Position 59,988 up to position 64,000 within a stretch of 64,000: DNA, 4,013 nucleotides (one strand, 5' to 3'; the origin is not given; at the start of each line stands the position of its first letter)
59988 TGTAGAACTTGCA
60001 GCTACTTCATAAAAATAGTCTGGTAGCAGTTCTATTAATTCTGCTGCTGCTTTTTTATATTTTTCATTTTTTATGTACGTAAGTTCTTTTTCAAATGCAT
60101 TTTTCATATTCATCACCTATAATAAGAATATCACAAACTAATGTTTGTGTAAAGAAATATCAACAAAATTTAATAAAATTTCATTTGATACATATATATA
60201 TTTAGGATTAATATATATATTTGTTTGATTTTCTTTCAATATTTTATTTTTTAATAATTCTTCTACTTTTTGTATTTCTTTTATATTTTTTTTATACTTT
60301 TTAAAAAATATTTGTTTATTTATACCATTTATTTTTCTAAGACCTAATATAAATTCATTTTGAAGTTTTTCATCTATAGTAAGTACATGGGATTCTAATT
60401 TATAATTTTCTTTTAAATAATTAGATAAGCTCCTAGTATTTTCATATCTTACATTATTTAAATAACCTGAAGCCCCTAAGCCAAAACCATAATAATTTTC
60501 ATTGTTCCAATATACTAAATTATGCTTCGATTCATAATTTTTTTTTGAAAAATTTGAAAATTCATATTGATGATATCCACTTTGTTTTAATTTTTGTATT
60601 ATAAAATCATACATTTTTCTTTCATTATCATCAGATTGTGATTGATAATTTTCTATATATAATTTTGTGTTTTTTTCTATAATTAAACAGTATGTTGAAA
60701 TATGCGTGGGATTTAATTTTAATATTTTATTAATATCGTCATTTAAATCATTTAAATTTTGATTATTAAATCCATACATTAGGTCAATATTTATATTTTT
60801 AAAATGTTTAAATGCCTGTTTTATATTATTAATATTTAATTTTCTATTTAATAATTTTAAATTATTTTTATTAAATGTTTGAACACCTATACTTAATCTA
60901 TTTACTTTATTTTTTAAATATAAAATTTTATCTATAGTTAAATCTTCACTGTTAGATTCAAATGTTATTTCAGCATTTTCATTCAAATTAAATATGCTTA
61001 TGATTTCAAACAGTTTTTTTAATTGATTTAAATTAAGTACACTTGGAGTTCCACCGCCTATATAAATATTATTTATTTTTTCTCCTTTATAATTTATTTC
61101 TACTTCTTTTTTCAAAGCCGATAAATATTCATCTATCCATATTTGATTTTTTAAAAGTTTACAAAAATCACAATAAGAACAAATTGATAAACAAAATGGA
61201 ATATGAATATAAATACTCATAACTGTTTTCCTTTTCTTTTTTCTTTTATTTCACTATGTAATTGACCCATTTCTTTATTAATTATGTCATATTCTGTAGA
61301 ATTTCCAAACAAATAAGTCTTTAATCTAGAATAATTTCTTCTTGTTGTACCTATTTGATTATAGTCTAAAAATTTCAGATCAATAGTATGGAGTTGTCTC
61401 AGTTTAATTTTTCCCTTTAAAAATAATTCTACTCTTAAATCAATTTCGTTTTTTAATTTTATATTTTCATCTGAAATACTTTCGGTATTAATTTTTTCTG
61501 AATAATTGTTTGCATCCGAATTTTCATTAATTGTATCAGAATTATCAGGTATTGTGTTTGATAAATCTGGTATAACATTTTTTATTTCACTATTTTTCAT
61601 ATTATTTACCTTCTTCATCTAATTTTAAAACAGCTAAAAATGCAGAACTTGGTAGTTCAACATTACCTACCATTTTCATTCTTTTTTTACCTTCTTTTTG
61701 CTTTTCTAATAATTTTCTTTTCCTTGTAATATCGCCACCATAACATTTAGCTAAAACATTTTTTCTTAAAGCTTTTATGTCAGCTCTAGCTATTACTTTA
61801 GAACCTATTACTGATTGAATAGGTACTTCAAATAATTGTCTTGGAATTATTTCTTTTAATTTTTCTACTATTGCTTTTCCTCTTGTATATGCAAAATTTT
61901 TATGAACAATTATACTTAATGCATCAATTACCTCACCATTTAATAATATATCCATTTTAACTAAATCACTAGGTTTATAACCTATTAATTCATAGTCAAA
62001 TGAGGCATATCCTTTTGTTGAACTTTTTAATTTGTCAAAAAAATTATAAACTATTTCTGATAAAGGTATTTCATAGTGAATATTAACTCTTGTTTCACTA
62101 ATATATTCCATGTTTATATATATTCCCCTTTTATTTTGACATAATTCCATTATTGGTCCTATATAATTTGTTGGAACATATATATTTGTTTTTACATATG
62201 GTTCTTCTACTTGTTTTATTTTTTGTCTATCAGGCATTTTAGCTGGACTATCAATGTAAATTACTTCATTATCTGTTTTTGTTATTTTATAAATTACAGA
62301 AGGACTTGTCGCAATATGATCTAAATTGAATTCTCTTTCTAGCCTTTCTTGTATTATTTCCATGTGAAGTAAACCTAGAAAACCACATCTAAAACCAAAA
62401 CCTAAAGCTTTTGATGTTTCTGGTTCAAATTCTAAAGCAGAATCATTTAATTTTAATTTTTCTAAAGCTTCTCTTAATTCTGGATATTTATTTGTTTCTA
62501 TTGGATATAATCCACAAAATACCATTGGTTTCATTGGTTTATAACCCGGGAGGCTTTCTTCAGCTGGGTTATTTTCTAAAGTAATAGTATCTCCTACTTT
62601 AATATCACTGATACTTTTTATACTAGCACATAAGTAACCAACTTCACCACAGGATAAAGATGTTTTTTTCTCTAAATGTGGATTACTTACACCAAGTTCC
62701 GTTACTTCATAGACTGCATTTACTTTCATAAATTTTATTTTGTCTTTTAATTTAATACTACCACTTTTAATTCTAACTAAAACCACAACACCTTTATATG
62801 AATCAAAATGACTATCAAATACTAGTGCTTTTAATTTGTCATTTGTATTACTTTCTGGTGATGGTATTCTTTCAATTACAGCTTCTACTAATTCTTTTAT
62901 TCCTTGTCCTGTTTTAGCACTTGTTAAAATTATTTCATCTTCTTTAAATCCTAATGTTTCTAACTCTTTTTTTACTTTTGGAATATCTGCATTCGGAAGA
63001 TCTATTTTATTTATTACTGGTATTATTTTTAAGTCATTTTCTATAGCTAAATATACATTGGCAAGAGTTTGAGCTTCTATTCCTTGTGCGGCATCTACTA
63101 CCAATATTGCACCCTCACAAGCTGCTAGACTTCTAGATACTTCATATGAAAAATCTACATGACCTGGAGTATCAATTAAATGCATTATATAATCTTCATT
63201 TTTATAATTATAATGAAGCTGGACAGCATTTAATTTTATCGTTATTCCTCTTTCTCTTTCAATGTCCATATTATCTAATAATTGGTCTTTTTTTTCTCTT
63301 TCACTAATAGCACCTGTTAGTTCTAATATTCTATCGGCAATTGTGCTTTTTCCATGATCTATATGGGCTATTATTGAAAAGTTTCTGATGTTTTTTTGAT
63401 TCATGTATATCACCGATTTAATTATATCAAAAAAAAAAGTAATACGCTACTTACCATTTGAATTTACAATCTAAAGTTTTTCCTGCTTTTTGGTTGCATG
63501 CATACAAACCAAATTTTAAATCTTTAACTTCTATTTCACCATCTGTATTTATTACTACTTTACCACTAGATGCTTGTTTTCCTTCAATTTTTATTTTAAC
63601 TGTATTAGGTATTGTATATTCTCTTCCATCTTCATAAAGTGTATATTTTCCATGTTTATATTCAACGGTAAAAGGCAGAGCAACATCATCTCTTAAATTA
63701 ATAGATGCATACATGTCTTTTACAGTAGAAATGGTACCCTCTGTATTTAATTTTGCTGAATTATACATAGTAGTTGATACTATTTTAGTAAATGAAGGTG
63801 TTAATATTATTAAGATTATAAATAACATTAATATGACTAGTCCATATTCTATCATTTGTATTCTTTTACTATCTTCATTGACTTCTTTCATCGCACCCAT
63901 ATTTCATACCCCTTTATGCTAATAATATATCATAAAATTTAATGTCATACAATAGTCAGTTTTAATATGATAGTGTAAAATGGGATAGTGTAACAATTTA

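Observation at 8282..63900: Dispersed repertoire of type IV pilin-like genes embedded among core genes, with no assembly machinery in 64 kb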

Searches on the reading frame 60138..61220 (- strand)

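Call 17: search_protein_families(library=pfam, proteins=[window:60138-61220:-], max_evalue=0.001)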
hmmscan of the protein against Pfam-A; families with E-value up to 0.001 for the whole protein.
window:60138-61220:- (360 aa): 1 family
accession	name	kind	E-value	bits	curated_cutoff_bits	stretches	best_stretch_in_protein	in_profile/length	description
PF04055.27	Radical_SAM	-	5.2e-19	69.4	29.5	1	4-164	1-164/166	Radical SAM superfamily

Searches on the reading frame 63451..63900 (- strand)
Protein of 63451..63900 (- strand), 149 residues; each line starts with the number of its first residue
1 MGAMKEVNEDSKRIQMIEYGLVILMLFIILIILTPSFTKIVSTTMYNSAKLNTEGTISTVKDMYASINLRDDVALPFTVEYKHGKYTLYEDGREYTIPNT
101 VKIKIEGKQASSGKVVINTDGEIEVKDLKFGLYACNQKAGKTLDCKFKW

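Call 9: search_protein_families(library=pfam, proteins=[window:63451-63900:-], max_evalue=0.1)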
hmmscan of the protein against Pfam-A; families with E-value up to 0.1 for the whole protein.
window:63451-63900:- (149 aa): 1 family
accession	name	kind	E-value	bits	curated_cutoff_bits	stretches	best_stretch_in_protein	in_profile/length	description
PF02472.21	ExbD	-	0.023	15.2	25.4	1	22-140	16-118/128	Biopolymer transport protein ExbD/TolR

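Call 10: search_protein_families(library=ncbifam, proteins=[window:63451-63900:-], max_evalue=0.1)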
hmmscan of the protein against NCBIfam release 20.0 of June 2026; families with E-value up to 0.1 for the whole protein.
window:63451-63900:- (149 aa): 0 families

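Call 56: find_encoding_contigs(protein=window:63451-63900:-, flank=10000, max_places=4)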
Protein window:63451-63900:- (149 aa): 1 contig read that carries it; 1 place shown.
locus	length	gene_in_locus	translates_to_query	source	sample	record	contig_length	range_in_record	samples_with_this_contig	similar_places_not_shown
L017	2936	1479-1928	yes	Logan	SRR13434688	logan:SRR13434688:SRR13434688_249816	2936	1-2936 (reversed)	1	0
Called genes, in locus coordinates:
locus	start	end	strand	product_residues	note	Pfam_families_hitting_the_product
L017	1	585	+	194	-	?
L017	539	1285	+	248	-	PF06782:UPF0236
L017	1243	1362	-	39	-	-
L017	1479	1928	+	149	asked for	-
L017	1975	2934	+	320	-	?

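Call 76: find_homologous_proteins(query=window:63451-63900:-, max_evalue=0.001)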
Query window:63451-63900:- (149 aa): 5 proteins with E <= 0.001 among 13 candidates.
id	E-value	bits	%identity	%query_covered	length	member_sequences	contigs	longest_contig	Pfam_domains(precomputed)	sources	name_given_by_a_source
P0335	5.9e-92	323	100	100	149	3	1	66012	-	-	-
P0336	3.1e-88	311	96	100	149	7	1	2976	-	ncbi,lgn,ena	-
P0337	3.7e-75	268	81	100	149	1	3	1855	-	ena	-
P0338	2.3e-61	223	66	100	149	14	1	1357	-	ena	-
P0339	6.0e-58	212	66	98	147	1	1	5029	-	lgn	-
